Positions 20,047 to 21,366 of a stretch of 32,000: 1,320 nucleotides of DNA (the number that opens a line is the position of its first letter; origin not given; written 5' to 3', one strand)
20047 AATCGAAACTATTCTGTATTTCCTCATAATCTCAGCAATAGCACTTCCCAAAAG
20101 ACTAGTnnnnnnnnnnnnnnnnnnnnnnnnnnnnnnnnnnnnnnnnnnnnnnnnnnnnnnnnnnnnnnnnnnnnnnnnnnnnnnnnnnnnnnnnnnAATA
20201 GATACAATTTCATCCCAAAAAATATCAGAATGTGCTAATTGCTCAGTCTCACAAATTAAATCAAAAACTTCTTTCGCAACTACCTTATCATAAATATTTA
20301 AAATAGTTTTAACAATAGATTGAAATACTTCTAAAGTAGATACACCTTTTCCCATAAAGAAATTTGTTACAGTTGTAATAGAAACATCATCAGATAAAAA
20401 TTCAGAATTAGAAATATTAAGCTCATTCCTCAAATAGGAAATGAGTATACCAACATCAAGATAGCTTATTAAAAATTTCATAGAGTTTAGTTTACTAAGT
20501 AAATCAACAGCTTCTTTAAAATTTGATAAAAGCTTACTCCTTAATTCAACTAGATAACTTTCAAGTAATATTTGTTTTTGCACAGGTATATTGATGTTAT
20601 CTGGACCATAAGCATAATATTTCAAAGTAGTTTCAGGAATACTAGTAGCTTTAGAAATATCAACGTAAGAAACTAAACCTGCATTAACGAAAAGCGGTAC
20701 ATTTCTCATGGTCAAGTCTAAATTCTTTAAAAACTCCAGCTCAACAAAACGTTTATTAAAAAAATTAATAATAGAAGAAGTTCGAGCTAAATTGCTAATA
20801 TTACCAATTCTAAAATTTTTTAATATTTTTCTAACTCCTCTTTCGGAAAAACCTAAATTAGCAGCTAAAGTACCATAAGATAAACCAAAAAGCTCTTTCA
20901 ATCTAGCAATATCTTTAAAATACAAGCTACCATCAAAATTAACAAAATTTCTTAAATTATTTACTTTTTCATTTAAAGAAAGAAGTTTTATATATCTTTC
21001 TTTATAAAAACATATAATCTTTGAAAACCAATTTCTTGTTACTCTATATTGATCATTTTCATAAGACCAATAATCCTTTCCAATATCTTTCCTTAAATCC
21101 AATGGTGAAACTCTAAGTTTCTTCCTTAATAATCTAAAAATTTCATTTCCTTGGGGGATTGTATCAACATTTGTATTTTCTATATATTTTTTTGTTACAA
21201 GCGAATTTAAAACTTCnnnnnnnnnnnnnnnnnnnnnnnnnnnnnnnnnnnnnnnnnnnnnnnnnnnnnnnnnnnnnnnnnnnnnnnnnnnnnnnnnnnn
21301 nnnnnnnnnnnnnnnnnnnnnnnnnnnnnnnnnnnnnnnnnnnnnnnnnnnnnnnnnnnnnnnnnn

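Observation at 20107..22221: A 705-aa intein in the Walker A loop of the pilus ATPase, with an extra 325-aa HTH-like module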

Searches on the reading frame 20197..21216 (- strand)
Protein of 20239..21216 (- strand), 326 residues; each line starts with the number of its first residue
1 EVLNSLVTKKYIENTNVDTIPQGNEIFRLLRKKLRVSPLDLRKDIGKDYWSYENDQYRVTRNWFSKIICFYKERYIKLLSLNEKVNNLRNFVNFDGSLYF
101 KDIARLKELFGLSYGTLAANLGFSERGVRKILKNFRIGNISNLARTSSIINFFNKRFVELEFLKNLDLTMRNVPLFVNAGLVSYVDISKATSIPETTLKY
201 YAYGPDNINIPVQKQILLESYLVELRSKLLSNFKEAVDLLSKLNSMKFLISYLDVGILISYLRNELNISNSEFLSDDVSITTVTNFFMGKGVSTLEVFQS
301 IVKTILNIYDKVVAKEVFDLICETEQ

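Call 4: search_protein_families(library=pfam, proteins=[window:20239-21216:-], max_evalue=1)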
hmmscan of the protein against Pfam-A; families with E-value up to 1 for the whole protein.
window:20239-21216:- (326 aa): 3 families
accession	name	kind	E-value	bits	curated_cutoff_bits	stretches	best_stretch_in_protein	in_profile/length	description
PF08281.18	Sigma70_r4_2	-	0.0021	18.1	25.7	1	106-131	21-46/54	Sigma-70, region 4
PF01381.28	HTH_3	-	0.021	15.3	23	0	104-134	2-32/55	Helix-turn-helix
PF13384.12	HTH_23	-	0.047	14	24.6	1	105-139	13-45/50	Homeodomain-like domain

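Call 8: find_homologous_proteins(query=window:20239-21216:-, max_evalue=0.001)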
Query window:20239-21216:-: 2454 candidates shared short words with the query, none scored E <= 0.001.

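Call 21: search_protein_representatives(protein=window:20239-21216:-)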
Query: 326 residues. Proteins with E-value up to 0.001 (for the whole library): 10; up to 1e-10: 9; up to 1e-30: 5. The best 10 are listed.
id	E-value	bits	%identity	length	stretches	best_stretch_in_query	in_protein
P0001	2.9e-203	690.2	100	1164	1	1-326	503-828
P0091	8.0e-58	212.6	47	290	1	3-240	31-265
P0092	2.5e-49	184.8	36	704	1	5-321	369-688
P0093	2.2e-48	181.6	37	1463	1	5-323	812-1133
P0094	3.0e-31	125.4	39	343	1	9-159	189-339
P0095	1.4e-22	96.9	40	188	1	163-325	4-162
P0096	1.8e-22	96.5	41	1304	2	4-100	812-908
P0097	6.8e-21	91.4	31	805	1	9-316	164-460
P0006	6.7e-16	75.0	50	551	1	4-80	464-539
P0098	3.9e-04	36.4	48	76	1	249-296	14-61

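Call 42: predict_structure(alignment_id=A2)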
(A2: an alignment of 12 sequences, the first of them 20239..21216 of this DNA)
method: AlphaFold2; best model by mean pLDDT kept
length: 326 residues; sequences in the alignment: 12
mean_pLDDT: 86.7   pTM: 0.75
mean pLDDT of the five models: 86.7, 85.1, 85.1, 84.7, 84.1
residues with pLDDT >= 90: 178; 70-90: 118; 50-70: 20; < 50: 10
segments of 3 or more residues with pLDDT < 50: 1-10
pLDDT, mean of each block of 10 residues (from residue 1): 46 63 88 90 76 74 88 95 90 88 94 92 91 83 86 93 91 92 94 93 84 93 95 95 78 82 93 87 86 82 95 96 91
secondary structure, 60 per line:
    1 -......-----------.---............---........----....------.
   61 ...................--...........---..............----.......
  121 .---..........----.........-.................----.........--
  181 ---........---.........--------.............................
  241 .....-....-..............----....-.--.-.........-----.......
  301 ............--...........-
elements in order: H2-7 H23-34 H38-45 H50-53 H61-79 H82-92 H96-109 H114-121 H125-134 H140-147 H149-165 H170-178 H184-191 H195-203 H212-245 H247-250 H252-265 H270-273 H280-288 H295-312 H315-325

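Call 45: fold_search(model_id=the predicted structure, library=pdb)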
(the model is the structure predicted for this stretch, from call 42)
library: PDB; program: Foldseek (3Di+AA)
matches with E <= 10: 301; with E <= 0.001: 0
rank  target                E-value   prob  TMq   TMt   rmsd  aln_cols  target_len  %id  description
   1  1qoy                  4.9e-01  0.12  0.15  0.16  29.3       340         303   12  E.coli Hemolysin E (HlyE, ClyA, SheA) (released 2000-01-23)
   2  2axu_K                5.3e-01  0.15  0.14  0.16  27.9       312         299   16  Structure of PrgX (released 2005-12-06)
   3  7n6g_3R               6.3e-01  0.08  0.13  0.12  45.2       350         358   11  C1 of central pair (released 2022-05-18)
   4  5lm2_A                7.2e-01  0.10  0.16  0.16  45.7       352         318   15  Crystal Structure of HD-PTP phosphatase (released 2016-11-30)
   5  2wcd_A                8.2e-01  0.20  0.22  0.24  42.6       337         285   12  Crystal structure of the assembled cytolysin A pore (released 2009-05-05)
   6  8wjo_A                1.0e+00  0.09  0.16  0.16  37.9       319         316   15  Cryo-EM structure of 8-subunit Smc5/6 arm region (released 2024-06-26)
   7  9qzq_A                1.1e+00  0.08  0.14  0.15  24.3       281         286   13  CryoEM structure of nanodisc-reconstituted human NTCP in complex with grafted NTCP_Nb1 and NabFab (released 2025-11-05)
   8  8f7n                  1.3e+00  0.10  0.18  0.17  22.2       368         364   13  Crystal structure of chemoreceptor McpZ ligand sensing domain (released 2023-07-05)
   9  4pho_A                1.3e+00  0.06  0.15  0.15  28.2       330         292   11  ClyA CC6/264 ox (2-303) (released 2014-09-24)
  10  2grm_A                1.3e+00  0.10  0.15  0.15  28.3       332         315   16  Crystal structure of PrgX/iCF10 complex (released 2007-04-03)
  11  6par_E                1.4e+00  0.08  0.17  0.11  26.0       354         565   12  Structure of a bacterial Atm1-family ABC exporter with MgAMPPNP bound (released 2020-06-24)
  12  2axu_D                1.5e+00  0.09  0.15  0.16  28.6       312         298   13  Structure of PrgX (released 2005-12-06)
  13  7xsj_B                1.5e+00  0.08  0.14  0.17  20.5       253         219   13  The structure of the Mint1/Munc18-1/syntaxin-1 complex (released 2022-11-16)
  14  8iyj_U5               1.6e+00  0.08  0.16  0.16  46.5       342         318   13  Cryo-EM structure of the 48-nm repeat doublet microtubule from mouse sperm (released 2023-07-05)
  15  8p8o_J                1.7e+00  0.30  0.15  0.33  15.5       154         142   14  M. tuberculosis dUTPase - Stl1-159 (StlNT) complex structure (released 2024-11-27)
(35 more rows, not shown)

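Call 64: find_encoding_contigs(protein=P0093, flank=6000, max_places=2)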
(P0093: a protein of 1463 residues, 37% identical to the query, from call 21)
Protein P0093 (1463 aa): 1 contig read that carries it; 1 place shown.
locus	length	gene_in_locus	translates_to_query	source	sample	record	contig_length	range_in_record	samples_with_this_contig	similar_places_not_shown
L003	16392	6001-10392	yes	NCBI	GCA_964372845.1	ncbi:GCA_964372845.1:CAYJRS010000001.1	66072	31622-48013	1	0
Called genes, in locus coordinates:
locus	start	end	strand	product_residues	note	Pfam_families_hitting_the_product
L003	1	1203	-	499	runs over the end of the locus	PF00270:DEAD, PF04851:ResIII, PF21210:RNA_helicase_helical, PF00271:Helicase_C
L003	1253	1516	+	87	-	-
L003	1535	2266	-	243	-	-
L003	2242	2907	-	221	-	PF01963:TraB_PrgY_gumN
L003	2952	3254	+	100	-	PF05239:PRC (weak)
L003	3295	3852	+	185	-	-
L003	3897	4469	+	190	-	-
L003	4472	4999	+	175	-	-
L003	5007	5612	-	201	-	-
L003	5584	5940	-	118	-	-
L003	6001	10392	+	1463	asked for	PF14890:Intein_splicing, PF14528:LAGLIDADG_3, PF00437:T2SSE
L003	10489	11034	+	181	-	PF01909:NTP_transf_2, PF18765:Polbeta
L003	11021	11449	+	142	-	-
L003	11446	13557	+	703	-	-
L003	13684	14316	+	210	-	-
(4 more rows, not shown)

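Call 73: fold_search(model_id=the predicted structure, library=viral)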
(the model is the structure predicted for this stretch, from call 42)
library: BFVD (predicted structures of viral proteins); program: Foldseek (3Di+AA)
matches with E <= 10: 485; with E <= 0.001: 0
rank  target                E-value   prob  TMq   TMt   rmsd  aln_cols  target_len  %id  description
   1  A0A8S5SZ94            6.2e-02  0.84  0.15  0.19  22.6       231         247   14  Repressor protein CI [Siphoviridae sp. ctPyh10]
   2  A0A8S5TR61            1.0e-01  0.98  0.16  0.34  13.7       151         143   14  Helix-turn-helix domain protein [Siphoviridae sp. ctss15]
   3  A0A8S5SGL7            1.2e-01  0.63  0.15  0.16  25.2       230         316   15  Repressor protein CI [Siphoviridae sp. ctzyE57]
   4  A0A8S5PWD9            1.7e-01  0.41  0.15  0.13  27.0       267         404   12  Putative transcriptional regulator [Myoviridae sp. ctWiL39]
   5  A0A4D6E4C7            2.0e-01  0.60  0.13  0.26  22.8       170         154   12  (no name in the UniProt tables at hand)
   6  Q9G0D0                2.7e-01  0.95  0.17  0.35  12.9       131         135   14  ORF 135 [Lactococcus phage mv4]
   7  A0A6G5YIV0            2.8e-01  0.57  0.16  0.17  20.2       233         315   15  (no name in the UniProt tables at hand)
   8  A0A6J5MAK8            2.9e-01  0.16  0.16  0.11  28.1       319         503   10  Ig-like domain-containing protein [uncultured Caudovirales phage]
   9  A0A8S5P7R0            4.1e-01  0.54  0.14  0.25  20.3       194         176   13  Repressor protein CI [Siphoviridae sp. ctTwu10]
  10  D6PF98                4.3e-01  0.14  0.19  0.07  21.5       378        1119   13  (no name in the UniProt tables at hand)
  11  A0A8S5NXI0            4.9e-01  0.35  0.16  0.19  33.7       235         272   13  Repressor protein [Siphoviridae sp. ctckI12]
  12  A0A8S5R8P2            6.1e-01  0.69  0.15  0.31  16.8       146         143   11  Regulatory protein-modification, helix-turn-helix, transcriptional regulato, DNA [virus sp. ctpeS3]
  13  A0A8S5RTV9            6.3e-01  0.16  0.13  0.13  25.2       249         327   14  Repressor protein [Ackermannviridae sp.]
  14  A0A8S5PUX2            6.6e-01  0.16  0.16  0.13  32.3       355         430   11  Helix-turn-helix protein [Siphoviridae sp. ctg0K17]
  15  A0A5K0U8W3            9.0e-01  0.06  0.13  0.08  35.3       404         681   12  ABC transporter domain-containing protein [Yasminevirus sp. GU-2018]
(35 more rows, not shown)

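Call 78: find_related_loci(query=A7, collection=genome_contigs, flank=3000)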
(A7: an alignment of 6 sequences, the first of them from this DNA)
Query A7 (330 aa) in genome_contigs; peptide patterns used: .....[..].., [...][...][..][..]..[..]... (x = any residue, [..] = any of these).
74 stretches matched a pattern; 8 encode a relative of the query (tblastn E <= 1e-3); 8 distinct loci.
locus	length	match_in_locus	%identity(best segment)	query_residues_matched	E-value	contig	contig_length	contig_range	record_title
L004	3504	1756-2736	49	1-330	1e-90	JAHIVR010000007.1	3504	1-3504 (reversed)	MAG: Nanoarchaeota archaeon isolate MM_PC_MetaG.mb.88 MM_PC_MetaG.mb.88_k141_43097, whole genome shotgun sequence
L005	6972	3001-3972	42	1-330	2e-87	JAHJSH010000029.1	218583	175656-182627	MAG: Nanoarchaeota archaeon isolate OS_PC_MetaG.mb.194 OS_PC_MetaG.mb.194_k141_625832, whole genome shotgun sequence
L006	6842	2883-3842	41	1-328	2e-79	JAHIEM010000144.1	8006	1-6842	MAG: Nanoarchaeota archaeon isolate KR11_0.1_MetaG.mb.19 KR11_0.1_MetaG.mb.19_k141_1282470, whole genome shotgun sequenc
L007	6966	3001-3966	41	1-330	6e-72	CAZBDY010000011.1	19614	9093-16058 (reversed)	MAG TPA_asm: Candidatus Woesearchaeota archaeon isolate SRP141376_co1_202 genome assembly, contig: NODE_5879_length_1961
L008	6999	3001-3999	38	1-330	3e-65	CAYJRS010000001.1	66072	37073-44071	MAG TPA_asm: Candidatus Woesearchaeota archaeon isolate ERP125453_co1_447 genome assembly, contig: NODE_256_length_66072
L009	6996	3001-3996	34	2-330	5e-51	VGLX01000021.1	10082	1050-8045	MAG: Candidatus Woesearchaeota archaeon isolate M_DeepCast_400m_m2_277 M_DeepCast_400m_m2_277_Ga0194112_10013035, whole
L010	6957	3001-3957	29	2-330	6e-46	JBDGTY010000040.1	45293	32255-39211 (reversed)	MAG: Candidatus Nanohalobium sp. isolate DAL-WCL_33_80C1R DAL-WCL_33_80C1R_40, whole genome shotgun sequence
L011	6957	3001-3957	33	1-330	3e-42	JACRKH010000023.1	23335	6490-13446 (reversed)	MAG: Candidatus Woesearchaeota archaeon isolate NC_groundwater_1850_Pr3_B-0.1um_37_25 SR-2_scaffold_141_1070291, whole g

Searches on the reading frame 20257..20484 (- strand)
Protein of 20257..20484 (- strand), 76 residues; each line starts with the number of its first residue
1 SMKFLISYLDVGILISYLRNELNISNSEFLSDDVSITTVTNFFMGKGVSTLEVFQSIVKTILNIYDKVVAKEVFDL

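Call 30: search_protein_families(library=pfam, proteins=[window:20257-20484:-], max_evalue=1)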
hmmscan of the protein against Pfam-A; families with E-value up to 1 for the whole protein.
seq(76 aa): 0 families

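Call 50: search_solved_structures(query=A3, max_evalue=10)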
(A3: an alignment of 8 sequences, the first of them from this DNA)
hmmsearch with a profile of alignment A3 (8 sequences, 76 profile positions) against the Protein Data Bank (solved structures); distinct sequences matched with E-value up to 10: 5.
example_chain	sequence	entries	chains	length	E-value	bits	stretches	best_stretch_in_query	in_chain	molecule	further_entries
3so5_A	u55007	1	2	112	0.72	12.8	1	15-50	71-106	Leucine-rich repeats and immunoglobulin-like domains protein 3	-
7xr4_A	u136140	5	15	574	0.72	12.8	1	25-62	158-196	Excitatory amino acid transporter 2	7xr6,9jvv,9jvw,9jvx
7vr7_A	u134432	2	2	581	0.74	12.7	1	25-62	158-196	Excitatory amino acid transporter 2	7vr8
6dlc_A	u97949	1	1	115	0.8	12.6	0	56-71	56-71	Designed protein DHD1:234_A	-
1x6f_A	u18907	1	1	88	1.4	11.8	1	16-30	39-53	Zinc finger protein 462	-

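Call 67: search_protein_families(library=pfam, alignment_id=A3, max_evalue=0.05)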
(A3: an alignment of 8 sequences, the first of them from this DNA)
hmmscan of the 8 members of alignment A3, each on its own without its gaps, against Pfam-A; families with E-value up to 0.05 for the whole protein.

A. member 1, seq(76 aa): 0 families

B. families by the number of members that match (of 8 scanned): 4 families
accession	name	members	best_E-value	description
PF01381.28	HTH_3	2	5.4e-07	Helix-turn-helix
PF03735.19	ENT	1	0.0068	ENT domain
PF00356.27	LacI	1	0.011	Bacterial regulatory proteins, lacI family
PF08807.15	DUF1798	1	0.028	Bacterial domain of unknown function (DUF1798)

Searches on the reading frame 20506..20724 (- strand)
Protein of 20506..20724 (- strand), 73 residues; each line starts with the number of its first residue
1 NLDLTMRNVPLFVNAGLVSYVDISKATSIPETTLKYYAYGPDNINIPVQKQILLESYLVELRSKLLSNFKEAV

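Call 30: search_protein_families(library=pfam, proteins=[window:20506-20724:-], max_evalue=1)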
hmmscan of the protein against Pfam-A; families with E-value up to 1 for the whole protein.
seq(73 aa): 0 families

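Call 51: search_solved_structures(query=A4, max_evalue=10)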
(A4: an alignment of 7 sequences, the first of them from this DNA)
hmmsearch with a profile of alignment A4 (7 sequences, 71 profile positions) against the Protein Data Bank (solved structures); distinct sequences matched with E-value up to 10: 27.
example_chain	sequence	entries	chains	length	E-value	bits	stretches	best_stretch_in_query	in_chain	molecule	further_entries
7fby_A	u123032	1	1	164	0.004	20.1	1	7-34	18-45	Transcriptional regulatory protein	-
9w4v_A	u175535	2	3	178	0.0046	19.9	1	6-34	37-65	Uncharacterized HTH-type transcriptional regulator PH0140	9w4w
2p5t_A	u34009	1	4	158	0.0066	19.4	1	12-56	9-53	Putative transcriptional regulator PezA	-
4y13_A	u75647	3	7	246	0.035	17.1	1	14-50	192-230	Transcriptional regulator of ftsQAZ gene cluster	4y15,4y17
4lfu_A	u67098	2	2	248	0.035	17.1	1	14-50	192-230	Regulatory protein SdiA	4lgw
5y6a_A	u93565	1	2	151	0.036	17.1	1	5-40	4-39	chain A and B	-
5y69_A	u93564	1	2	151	0.038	17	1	5-40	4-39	chain A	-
7pwx_CCC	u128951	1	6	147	0.048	16.7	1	15-50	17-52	Orf20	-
8c8i_D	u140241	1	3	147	0.048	16.7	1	15-50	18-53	Orf20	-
7pwj_CCC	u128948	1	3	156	0.055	16.5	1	15-50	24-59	Orf20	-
6h49_A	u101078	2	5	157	0.055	16.5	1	15-50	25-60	Orf20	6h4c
7dlv_D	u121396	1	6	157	0.056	16.5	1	15-50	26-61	Orf20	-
8p8o_H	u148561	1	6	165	0.06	16.3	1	15-50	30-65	Orf20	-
2kpj_A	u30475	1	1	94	0.14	15.2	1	7-66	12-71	SOS-response transcriptional repressor, LexA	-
2elh_A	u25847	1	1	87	0.16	15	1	19-40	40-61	CG11849-PA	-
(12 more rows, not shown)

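Call 68: search_protein_families(library=pfam, alignment_id=A4, max_evalue=0.05)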
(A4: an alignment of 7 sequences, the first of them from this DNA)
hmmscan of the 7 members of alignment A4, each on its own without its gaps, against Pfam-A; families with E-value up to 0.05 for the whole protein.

A. member 1, seq(73 aa): 0 families

B. families by the number of members that match (of 7 scanned): 7 families
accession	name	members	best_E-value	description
PF13412.12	HTH_24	2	0.00091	Winged helix-turn-helix DNA-binding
PF04814.19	HNF-1_N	1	1.3e-05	Hepatocyte nuclear factor 1 (HNF-1), N terminus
PF01381.28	HTH_3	1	4.8e-05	Helix-turn-helix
PF08281.18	Sigma70_r4_2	1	0.0043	Sigma-70, region 4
PF13560.12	HTH_31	1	0.0068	Helix-turn-helix domain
PF20317.4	HTH_60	1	0.016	Helix-turn-helix domain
PF02042.20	RWP-RK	1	0.045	RWP-RK domain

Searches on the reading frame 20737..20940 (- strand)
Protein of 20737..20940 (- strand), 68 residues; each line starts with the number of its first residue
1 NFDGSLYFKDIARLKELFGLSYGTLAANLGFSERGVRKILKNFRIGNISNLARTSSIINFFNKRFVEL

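Call 30: search_protein_families(library=pfam, proteins=[window:20737-20940:-], max_evalue=1)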
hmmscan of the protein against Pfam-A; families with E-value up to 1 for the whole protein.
seq(68 aa): 5 families
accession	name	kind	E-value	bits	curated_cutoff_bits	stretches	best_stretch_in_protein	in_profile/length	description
PF13384.12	HTH_23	-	0.011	15.9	24.6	1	12-48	12-46/50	Homeodomain-like domain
PF08281.18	Sigma70_r4_2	-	0.021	14.9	25.7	1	14-40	21-47/54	Sigma-70, region 4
PF13730.12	HTH_36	-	0.088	13.1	25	1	21-42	27-48/55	Helix-turn-helix domain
PF13518.12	HTH_28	-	0.17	12.4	25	1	19-51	12-44/52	Helix-turn-helix domain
PF13551.12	HTH_29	-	0.2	12.2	28.1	1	19-51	11-44/64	Winged helix-turn helix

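Call 52: search_solved_structures(query=A5, max_evalue=10)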
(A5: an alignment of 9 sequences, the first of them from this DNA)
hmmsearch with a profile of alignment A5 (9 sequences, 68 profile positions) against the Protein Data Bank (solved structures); distinct sequences matched with E-value up to 10: 5.
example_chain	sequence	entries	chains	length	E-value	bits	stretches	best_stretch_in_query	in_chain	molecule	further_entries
2f8l_A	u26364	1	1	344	0.37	13.8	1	18-45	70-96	hypothetical protein lmo1582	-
28op_P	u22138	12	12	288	0.46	13.5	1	28-45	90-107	Centromere protein P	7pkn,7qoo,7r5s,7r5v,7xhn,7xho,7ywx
7pb8_P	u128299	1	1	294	0.47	13.5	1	28-45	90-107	Centromere protein P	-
3sz3_A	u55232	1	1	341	0.63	13.1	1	22-62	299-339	Tryptophanyl-tRNA synthetase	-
2mez_A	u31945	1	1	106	0.67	13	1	6-37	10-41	Multiprotein Bridging Factor (MBP-like)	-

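Call 69: search_protein_families(library=pfam, alignment_id=A5, max_evalue=0.05)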
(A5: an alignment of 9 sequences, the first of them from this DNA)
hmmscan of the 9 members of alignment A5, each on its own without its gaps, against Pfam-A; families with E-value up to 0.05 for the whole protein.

A. member 1, seq(68 aa): 2 families
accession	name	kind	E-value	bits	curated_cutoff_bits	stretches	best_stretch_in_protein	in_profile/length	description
PF13384.12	HTH_23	-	0.011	15.9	24.6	1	12-48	12-46/50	Homeodomain-like domain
PF08281.18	Sigma70_r4_2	-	0.021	14.9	25.7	1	14-40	21-47/54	Sigma-70, region 4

B. families by the number of members that match (of 9 scanned): 5 families
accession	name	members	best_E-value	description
PF08281.18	Sigma70_r4_2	3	0.018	Sigma-70, region 4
PF13560.12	HTH_31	2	0.019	Helix-turn-helix domain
PF13384.12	HTH_23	1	0.011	Homeodomain-like domain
PF22872.1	DUF7018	1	0.035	Domain of unknown function (DUF7018)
PF01381.28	HTH_3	1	0.046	Helix-turn-helix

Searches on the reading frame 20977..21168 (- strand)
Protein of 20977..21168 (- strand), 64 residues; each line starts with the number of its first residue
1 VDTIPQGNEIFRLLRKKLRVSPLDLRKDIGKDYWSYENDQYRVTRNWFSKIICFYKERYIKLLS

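Call 30: search_protein_families(library=pfam, proteins=[window:20977-21168:-], max_evalue=1)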
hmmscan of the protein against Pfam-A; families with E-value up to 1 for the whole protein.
seq(64 aa): 0 families

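Call 53: search_solved_structures(query=A6, max_evalue=10)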
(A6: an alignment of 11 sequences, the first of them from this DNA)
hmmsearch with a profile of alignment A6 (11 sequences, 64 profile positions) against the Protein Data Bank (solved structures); distinct sequences matched with E-value up to 10: 5.
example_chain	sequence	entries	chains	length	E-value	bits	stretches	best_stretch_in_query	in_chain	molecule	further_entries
6i1a_A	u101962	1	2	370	0.24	14.6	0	30-37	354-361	rutinosidase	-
5uoi_A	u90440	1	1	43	1.2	12.4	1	8-31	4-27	HHH_rd1_0142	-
6fjn_A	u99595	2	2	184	1.6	12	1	29-47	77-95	Fiber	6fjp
6fjo_A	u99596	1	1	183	1.7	11.9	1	29-47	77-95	Fiber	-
6qu6_A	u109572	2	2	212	2.2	11.5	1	29-47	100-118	Fiber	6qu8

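Call 70: search_protein_families(library=pfam, alignment_id=A6, max_evalue=0.05)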
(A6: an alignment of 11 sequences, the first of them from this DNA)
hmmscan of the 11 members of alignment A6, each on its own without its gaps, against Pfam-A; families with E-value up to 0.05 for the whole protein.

A. member 1, seq(64 aa): 0 families

B. families by the number of members that match (of 11 scanned): 2 families
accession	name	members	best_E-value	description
PF13560.12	HTH_31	2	0.0007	Helix-turn-helix domain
PF21617.2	CV_2116-like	1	0.025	Uncharacterized protein CV_2116-like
